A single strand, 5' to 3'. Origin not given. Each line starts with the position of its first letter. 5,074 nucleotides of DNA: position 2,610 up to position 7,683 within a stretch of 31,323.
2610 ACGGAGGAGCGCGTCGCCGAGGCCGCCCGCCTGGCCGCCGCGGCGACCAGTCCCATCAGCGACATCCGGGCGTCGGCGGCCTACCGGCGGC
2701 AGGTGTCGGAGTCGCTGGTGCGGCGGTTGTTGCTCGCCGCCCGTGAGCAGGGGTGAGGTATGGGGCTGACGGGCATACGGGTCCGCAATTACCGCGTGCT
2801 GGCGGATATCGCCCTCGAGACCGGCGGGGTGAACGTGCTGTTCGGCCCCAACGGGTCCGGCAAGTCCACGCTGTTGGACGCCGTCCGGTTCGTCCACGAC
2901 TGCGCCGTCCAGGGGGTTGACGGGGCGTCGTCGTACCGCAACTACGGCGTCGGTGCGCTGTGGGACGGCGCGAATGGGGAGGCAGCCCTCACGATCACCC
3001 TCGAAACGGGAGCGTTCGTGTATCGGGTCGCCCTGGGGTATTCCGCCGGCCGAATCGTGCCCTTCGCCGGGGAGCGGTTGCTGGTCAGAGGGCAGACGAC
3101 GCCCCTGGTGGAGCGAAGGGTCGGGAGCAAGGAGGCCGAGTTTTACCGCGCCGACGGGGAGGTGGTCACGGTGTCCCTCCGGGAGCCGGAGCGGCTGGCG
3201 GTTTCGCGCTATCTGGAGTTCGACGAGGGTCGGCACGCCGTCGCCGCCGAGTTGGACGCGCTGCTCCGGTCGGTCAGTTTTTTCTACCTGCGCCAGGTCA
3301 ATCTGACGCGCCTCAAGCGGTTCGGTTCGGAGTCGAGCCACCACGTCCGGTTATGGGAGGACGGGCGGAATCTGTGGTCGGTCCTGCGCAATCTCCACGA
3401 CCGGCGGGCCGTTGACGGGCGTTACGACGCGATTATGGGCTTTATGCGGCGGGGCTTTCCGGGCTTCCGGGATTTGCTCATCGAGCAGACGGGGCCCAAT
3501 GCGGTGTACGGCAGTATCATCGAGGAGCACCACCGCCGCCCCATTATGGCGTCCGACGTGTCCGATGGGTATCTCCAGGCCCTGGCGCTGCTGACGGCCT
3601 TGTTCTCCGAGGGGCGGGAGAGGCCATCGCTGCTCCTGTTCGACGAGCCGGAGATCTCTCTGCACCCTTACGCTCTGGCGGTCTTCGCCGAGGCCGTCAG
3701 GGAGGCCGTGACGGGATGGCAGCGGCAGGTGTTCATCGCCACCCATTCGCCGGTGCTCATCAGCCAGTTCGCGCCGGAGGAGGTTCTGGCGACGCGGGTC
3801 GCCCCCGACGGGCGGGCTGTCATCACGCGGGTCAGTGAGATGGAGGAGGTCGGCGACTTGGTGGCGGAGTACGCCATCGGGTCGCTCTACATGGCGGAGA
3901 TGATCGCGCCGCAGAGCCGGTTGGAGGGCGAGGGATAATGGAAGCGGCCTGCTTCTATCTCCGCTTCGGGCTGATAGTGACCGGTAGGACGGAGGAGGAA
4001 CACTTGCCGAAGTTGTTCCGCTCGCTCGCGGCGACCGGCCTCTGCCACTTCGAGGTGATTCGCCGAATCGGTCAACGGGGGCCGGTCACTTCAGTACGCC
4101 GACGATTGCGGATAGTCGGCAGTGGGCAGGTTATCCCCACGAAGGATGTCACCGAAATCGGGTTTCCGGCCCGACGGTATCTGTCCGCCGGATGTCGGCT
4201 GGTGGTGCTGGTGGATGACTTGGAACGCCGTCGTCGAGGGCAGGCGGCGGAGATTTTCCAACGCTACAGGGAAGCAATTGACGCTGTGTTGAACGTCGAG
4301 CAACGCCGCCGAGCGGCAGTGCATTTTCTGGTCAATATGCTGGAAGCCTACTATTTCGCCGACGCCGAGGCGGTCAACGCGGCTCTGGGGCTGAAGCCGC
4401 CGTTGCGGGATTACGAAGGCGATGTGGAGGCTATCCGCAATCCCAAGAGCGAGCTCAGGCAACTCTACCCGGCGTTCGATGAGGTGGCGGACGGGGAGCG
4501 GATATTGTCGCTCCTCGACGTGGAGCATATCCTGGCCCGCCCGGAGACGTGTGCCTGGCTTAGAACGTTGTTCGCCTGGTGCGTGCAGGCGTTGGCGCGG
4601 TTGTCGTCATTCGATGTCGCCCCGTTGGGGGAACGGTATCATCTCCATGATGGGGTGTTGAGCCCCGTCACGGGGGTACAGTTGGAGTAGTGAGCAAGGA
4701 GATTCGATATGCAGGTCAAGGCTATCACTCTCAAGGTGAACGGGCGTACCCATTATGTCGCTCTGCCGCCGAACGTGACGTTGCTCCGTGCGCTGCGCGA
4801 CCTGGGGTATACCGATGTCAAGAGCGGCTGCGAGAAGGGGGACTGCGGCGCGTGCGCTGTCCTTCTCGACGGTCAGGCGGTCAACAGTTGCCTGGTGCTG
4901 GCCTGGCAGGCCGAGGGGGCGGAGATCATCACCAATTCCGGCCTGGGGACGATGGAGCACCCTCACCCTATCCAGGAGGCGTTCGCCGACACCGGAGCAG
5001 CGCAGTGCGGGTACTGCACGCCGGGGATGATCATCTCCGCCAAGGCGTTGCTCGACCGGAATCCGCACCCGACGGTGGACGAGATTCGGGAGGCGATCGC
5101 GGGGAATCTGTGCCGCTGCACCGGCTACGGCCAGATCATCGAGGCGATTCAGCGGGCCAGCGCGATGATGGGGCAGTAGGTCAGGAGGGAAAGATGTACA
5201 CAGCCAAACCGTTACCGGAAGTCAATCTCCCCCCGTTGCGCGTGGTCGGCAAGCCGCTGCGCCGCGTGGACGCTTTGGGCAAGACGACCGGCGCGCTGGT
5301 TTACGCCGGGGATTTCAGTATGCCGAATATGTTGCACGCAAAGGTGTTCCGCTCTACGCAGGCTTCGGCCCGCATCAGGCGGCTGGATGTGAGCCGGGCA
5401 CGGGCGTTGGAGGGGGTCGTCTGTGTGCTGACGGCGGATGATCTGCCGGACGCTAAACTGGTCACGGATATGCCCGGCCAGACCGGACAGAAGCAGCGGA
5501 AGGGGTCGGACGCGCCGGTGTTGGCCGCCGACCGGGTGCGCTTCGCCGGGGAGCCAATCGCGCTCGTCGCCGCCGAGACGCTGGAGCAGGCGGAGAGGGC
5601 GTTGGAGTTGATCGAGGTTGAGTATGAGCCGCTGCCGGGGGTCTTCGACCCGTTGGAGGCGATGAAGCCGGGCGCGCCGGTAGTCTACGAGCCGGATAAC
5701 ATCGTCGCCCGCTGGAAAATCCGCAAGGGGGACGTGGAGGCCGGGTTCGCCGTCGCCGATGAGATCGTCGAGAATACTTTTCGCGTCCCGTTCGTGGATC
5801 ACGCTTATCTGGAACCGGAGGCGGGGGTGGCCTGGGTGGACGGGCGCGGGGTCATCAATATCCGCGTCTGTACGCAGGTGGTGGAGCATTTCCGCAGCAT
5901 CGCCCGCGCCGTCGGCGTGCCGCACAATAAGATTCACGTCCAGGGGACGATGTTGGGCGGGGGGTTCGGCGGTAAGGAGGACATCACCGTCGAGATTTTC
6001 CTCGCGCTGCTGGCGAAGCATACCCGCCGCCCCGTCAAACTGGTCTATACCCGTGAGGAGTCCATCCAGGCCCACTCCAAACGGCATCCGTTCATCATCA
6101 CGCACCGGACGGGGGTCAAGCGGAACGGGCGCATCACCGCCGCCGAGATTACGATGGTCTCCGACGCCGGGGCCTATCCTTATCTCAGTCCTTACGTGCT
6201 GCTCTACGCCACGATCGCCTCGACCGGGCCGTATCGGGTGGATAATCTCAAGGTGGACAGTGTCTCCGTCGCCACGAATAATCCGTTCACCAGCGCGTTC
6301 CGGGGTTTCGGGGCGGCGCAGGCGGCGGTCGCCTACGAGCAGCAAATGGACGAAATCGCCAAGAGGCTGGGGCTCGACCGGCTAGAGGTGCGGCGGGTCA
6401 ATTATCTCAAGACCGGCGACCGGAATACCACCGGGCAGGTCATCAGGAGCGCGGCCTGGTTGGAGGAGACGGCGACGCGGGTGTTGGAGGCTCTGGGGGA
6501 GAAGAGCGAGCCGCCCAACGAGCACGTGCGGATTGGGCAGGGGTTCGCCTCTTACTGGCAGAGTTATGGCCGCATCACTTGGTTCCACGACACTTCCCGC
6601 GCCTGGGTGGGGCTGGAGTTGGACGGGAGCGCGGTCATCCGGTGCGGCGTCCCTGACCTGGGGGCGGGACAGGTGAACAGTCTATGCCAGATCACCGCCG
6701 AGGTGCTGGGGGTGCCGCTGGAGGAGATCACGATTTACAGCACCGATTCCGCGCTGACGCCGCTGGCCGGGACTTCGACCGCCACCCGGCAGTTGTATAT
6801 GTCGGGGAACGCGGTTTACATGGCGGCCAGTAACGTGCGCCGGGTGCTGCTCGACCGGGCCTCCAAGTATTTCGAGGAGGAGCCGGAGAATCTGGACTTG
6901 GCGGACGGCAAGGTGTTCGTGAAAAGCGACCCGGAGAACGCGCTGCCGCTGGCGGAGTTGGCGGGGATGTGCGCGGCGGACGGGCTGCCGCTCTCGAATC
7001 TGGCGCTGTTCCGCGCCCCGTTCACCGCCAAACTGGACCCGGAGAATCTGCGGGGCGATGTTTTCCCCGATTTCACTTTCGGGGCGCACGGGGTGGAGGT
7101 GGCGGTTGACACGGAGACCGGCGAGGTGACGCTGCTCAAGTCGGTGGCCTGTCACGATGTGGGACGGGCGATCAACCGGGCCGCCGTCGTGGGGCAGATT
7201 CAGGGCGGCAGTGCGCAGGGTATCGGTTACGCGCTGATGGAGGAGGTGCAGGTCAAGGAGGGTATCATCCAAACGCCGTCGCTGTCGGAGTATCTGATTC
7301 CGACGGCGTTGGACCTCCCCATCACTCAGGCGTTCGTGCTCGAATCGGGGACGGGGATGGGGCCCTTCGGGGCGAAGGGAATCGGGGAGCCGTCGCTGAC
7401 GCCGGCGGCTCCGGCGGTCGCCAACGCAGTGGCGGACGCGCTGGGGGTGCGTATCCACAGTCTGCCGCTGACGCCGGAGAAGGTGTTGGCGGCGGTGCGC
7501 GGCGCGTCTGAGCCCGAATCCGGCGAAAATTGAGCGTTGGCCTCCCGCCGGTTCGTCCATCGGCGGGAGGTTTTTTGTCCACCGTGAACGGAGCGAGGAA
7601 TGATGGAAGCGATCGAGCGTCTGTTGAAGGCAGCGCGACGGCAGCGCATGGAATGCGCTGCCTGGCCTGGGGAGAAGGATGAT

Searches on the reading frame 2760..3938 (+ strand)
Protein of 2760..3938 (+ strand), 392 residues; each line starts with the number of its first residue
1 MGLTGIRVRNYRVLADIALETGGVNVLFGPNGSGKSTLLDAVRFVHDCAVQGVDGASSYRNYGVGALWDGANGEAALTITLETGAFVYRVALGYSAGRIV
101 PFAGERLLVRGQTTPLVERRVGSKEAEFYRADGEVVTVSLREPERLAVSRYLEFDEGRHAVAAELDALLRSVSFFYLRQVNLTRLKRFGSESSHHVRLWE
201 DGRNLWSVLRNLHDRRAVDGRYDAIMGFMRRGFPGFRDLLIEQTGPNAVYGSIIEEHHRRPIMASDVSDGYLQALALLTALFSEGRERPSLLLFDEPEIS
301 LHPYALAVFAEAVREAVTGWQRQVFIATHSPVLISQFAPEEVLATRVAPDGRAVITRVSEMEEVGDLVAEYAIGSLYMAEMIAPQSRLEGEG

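Call 31: search_protein_families(library=pfam, proteins=[window:2760-3938:+], max_evalue=0.001)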
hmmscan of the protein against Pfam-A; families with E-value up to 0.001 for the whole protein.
window:2760-3938:+ (392 aa): 7 families
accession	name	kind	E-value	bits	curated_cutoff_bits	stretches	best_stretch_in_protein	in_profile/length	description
PF13304.12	AAA_21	-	2.5e-29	103.7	27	2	254-335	225-304/304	AAA domain, putative AbiEii toxin, Type IV TA system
PF13175.12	AAA_15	-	2.2e-18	67.5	32.1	2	258-334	292-374/374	AAA ATPase domain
PF02463.25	SMC_N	-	2.3e-10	40.7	40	1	5-45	4-47/220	RecF/RecN/SMC N terminal domain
PF13476.12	AAA_23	-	4.1e-07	31.3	27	1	9-45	5-42/201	AAA domain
PF13555.12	AAA_29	-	9.7e-07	28.9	27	1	16-45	16-45/61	P-loop containing region of AAA domain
PF00005.33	ABC_tran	-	1.6e-06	29.2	25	1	18-42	7-31/137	ABC transporter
PF11398.14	DUF2813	-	0.00041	20.3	21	0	1-44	1-44/372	Protein of unknown function (DUF2813)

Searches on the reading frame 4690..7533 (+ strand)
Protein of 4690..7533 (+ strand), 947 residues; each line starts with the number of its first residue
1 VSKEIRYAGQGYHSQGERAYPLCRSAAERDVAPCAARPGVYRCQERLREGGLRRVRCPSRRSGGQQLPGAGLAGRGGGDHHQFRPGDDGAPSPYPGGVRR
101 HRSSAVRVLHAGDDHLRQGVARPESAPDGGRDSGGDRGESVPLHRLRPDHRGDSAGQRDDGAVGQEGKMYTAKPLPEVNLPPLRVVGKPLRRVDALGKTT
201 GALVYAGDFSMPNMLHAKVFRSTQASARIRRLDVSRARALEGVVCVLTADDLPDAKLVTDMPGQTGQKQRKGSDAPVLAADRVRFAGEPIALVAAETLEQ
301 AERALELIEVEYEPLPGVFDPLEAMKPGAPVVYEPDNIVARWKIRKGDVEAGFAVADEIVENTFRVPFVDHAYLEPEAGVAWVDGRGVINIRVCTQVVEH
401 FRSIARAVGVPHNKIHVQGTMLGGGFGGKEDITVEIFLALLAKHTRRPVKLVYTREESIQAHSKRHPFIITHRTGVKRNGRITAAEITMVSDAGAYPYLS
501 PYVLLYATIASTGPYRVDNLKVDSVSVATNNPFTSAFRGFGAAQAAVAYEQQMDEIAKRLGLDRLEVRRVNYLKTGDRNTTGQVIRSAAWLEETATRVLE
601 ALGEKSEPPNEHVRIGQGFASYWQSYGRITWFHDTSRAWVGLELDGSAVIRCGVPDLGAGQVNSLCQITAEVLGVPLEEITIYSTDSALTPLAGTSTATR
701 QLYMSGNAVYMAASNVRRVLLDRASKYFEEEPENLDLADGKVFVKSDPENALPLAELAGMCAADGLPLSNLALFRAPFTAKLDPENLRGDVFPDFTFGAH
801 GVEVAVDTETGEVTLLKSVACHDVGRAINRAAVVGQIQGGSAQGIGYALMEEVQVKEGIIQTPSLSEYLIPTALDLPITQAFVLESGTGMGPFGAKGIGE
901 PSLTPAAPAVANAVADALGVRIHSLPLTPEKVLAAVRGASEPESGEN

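Call 31: search_protein_families(library=pfam, proteins=[window:4690-7533:+], max_evalue=0.001)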
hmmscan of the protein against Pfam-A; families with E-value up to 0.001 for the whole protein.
window:4690-7533:+ (947 aa): 3 families
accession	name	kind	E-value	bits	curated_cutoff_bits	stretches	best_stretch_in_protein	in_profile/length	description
PF02738.23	MoCoBD_1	-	1.3e-77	260.6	27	1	335-572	6-244/244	Molybdopterin cofactor-binding domain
PF20256.3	MoCoBD_2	-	9e-71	239.1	27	1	606-877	15-283/283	Molybdopterin cofactor-binding domain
PF01315.27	Ald_Xan_dh_C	-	4.4e-29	101.5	31.3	1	200-316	1-110/110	Aldehyde oxidase and xanthine dehydrogenase, a/b hammerhead domain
